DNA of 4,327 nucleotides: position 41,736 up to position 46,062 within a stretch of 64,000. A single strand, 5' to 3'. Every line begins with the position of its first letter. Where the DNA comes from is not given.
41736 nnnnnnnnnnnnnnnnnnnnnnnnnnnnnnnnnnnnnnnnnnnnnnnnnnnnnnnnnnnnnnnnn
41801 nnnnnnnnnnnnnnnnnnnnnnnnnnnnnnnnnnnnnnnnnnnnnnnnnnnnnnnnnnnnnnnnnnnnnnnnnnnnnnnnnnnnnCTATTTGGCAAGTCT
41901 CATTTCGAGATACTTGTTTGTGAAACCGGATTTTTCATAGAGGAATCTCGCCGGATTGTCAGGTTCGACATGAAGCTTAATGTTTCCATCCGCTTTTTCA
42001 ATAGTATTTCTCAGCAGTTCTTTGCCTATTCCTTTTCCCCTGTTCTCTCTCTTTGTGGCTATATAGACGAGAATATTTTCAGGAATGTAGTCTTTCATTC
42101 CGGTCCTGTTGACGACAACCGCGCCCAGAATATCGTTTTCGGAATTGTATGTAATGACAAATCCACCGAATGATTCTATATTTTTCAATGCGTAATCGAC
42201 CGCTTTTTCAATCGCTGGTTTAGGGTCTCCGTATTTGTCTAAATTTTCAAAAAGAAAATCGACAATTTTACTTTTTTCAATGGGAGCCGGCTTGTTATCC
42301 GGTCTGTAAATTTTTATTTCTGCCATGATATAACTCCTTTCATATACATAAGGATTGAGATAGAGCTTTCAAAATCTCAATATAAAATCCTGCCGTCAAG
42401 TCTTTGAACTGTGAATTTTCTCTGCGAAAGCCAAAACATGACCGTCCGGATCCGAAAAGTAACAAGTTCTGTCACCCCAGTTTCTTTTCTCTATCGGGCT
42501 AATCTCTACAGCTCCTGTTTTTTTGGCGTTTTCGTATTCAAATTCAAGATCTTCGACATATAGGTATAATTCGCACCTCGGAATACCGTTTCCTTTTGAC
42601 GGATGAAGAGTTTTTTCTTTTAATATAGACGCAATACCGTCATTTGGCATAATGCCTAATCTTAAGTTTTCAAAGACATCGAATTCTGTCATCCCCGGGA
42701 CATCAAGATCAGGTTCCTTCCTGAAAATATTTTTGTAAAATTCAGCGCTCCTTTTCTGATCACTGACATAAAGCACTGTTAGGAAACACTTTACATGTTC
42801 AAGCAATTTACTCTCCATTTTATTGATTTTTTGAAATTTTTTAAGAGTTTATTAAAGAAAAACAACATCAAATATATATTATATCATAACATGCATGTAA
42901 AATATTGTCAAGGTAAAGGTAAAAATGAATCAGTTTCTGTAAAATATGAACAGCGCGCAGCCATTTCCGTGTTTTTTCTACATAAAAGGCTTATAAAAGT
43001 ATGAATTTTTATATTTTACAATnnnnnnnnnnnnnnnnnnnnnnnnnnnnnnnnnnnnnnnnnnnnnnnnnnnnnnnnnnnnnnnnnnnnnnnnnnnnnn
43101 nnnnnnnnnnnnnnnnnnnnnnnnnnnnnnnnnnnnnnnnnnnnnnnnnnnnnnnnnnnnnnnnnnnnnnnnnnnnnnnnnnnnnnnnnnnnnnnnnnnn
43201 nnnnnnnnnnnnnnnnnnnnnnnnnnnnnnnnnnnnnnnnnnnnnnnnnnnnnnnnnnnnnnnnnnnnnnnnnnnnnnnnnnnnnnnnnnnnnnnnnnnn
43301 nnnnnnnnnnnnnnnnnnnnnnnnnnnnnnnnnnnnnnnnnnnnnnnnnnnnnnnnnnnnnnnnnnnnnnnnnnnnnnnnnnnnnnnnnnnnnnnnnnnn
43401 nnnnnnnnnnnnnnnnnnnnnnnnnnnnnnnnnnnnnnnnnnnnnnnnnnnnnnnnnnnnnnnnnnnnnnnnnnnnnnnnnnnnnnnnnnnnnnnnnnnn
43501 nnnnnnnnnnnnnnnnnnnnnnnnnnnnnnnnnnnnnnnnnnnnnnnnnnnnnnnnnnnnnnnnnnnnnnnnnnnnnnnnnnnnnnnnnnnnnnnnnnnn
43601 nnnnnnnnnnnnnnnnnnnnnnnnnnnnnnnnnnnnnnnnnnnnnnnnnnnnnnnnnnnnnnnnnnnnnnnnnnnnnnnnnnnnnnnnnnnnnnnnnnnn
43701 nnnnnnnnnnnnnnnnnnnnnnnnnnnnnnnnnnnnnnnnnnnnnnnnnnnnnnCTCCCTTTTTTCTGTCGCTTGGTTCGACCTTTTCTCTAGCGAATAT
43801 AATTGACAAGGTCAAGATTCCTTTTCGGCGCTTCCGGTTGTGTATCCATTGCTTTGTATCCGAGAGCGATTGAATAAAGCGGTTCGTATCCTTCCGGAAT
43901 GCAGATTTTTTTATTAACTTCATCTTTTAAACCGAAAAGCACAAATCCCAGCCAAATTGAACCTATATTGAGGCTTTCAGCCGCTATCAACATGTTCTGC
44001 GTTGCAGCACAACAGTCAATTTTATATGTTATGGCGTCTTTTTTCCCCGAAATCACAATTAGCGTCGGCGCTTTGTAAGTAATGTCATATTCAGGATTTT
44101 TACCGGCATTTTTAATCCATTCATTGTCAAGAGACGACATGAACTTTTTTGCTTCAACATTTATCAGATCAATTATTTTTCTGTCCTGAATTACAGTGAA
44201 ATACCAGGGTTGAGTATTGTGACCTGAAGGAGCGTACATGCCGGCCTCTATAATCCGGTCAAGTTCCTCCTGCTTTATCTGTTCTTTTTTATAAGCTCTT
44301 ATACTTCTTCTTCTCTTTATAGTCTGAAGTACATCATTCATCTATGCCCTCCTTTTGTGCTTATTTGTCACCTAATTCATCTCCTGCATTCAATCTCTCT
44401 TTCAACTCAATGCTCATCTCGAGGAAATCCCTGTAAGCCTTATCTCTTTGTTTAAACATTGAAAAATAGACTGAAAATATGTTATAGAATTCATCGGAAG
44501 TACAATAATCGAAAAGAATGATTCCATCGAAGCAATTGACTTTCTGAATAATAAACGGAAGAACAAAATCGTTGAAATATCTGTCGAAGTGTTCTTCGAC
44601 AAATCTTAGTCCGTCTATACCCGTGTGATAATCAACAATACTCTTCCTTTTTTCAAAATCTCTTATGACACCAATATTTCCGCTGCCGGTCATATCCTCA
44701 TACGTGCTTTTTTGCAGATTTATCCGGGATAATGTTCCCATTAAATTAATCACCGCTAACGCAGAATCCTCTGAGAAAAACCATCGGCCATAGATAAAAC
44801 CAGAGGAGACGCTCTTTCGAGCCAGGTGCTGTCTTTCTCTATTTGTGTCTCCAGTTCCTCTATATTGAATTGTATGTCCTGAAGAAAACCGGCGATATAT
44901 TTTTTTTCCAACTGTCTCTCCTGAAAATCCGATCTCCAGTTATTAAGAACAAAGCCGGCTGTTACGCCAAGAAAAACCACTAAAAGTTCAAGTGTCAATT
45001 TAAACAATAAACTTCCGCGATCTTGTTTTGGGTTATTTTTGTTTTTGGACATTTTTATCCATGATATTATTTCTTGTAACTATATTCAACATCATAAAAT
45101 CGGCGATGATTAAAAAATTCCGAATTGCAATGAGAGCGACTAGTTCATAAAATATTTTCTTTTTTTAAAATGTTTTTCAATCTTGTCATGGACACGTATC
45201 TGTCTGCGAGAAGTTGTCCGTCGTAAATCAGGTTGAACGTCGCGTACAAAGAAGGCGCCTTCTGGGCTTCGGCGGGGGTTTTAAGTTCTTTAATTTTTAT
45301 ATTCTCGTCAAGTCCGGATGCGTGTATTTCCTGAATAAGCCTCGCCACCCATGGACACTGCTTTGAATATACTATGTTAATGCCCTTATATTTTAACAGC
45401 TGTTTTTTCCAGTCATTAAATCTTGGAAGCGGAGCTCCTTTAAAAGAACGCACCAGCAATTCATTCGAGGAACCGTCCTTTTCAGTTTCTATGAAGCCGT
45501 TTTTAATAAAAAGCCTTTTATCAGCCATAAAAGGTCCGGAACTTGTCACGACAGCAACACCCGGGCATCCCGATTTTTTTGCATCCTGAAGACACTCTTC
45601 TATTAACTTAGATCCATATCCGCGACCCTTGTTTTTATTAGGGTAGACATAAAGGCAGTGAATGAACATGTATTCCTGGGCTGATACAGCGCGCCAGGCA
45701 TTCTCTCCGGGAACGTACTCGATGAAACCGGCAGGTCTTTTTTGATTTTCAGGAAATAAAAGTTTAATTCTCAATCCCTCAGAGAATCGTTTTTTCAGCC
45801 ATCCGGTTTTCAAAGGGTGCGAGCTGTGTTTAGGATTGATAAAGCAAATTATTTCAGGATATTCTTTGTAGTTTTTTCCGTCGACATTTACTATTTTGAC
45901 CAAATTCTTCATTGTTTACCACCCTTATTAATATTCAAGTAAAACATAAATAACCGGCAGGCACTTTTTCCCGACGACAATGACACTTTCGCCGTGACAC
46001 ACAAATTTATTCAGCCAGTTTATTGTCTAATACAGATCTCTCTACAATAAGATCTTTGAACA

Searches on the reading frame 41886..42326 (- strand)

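Call 27: search_protein_families(library=ncbifam, max_evalue=1e-15, proteins=[window:41886-42326:-])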
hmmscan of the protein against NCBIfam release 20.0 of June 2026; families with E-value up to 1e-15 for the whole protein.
window:41886-42326:- (146 aa): 0 families

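Call 55: search_protein_families(library=pfam, max_evalue=0.00001, proteins=[window:41886-42326:-])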
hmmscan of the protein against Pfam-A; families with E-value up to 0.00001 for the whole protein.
window:41886-42326:- (146 aa): 3 families
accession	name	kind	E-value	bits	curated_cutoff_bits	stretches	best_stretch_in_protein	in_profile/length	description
PF13508.13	Acetyltransf_7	-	4.7e-10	40.2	27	1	57-136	7-83/84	Acetyltransferase (GNAT) domain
PF00583.31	Acetyltransf_1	-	2.9e-09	37.7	20.7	1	47-135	24-116/116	Acetyltransferase (GNAT) family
PF13673.13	Acetyltransf_10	-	1.3e-06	28.8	23.6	1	56-137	32-109/128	Acetyltransferase (GNAT) domain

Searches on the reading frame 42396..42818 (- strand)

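Call 16: search_protein_families(library=ncbifam, proteins=[window:42396-42818:-], max_evalue=0.00001)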
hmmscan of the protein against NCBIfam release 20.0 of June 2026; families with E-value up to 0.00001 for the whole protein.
window:42396-42818:- (140 aa): 0 families

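Call 46: search_protein_families(library=pfam, max_evalue=0.0001, proteins=[window:42396-42818:-])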
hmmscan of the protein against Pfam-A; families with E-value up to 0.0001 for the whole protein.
window:42396-42818:- (140 aa): 2 families
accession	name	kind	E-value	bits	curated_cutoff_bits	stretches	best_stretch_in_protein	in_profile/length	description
PF12681.13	Glyoxalase_2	-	3.3e-10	40.4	30.1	1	14-133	4-115/118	Glyoxalase-like domain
PF00903.31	Glyoxalase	-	1.9e-08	35.1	20.6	1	14-131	5-121/121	Glyoxalase/Bleomycin resistance protein/Dioxygenase superfamily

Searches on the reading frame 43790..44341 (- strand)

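Call 16: search_protein_families(library=ncbifam, proteins=[window:43790-44341:-], max_evalue=0.00001)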
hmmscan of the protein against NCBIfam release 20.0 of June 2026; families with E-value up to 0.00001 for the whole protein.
window:43790-44341:- (183 aa): 9 families
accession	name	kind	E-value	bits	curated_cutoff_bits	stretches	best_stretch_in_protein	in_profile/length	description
TIGR03553.1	F420_FbiB_CTERM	equivalog_domain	9.6e-19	67.9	249.55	1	7-175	2-187/194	F420 biosynthesis protein FbiB, C-terminal domain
NF009810.0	PRK13294.1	equivalog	1e-18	67.5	304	1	6-177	256-444/449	coenzyme F420-0:L-glutamate ligase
NF008033.1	PRK10765.1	equivalog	6.7e-16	58.5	223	1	1-168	1-165/240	oxygen-insensitive NADPH nitroreductase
TIGR02476.1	BluB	equivalog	4.7e-12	45.7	150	1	3-56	8-61/205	5,6-dimethylbenzimidazole synthase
NF047509.1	Rv3131_FMN_oxido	subfamily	3.1e-10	40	199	1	30-62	2-32/319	Acg family FMN-binding oxidoreductase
NF008088.0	PRK10828.1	equivalog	1.1e-08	34.9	183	1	3-130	2-131/183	NAD(P)H nitroreductase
NF008275.0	PRK11053.1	equivalog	2.6e-06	27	227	1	3-54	2-54/217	oxygen-insensitive NAD(P)H nitroreductase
NF011424.0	PRK14851.1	subfamily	5.7e-06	24.6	1170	1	14-57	315-358/679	hypothetical protein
NF005901.0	PRK07877.1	equivalog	7.2e-06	24.5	476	1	7-59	357-409/722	Rv1355c family protein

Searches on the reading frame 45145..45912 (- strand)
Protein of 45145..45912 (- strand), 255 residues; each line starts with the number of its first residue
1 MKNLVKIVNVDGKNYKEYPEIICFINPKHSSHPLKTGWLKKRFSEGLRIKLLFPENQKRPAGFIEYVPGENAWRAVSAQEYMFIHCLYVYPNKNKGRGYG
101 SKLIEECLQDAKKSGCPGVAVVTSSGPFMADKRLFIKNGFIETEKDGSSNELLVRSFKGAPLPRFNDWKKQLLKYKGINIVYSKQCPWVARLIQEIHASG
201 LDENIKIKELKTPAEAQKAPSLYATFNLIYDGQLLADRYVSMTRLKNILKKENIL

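Call 16: search_protein_families(library=ncbifam, proteins=[window:45145-45912:-], max_evalue=0.00001)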
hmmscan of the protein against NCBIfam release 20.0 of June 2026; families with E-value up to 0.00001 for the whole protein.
window:45145-45912:- (255 aa): 0 families

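Call 46: search_protein_families(library=pfam, max_evalue=0.0001, proteins=[window:45145-45912:-])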
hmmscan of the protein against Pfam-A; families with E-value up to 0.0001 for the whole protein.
window:45145-45912:- (255 aa): 2 families
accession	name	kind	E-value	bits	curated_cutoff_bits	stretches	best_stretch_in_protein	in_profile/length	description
PF00583.31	Acetyltransf_1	-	3.6e-08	34.1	20.7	1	54-123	38-100/116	Acetyltransferase (GNAT) family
PF13508.13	Acetyltransf_7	-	4.2e-05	24.3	27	0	57-141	11-83/84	Acetyltransferase (GNAT) domain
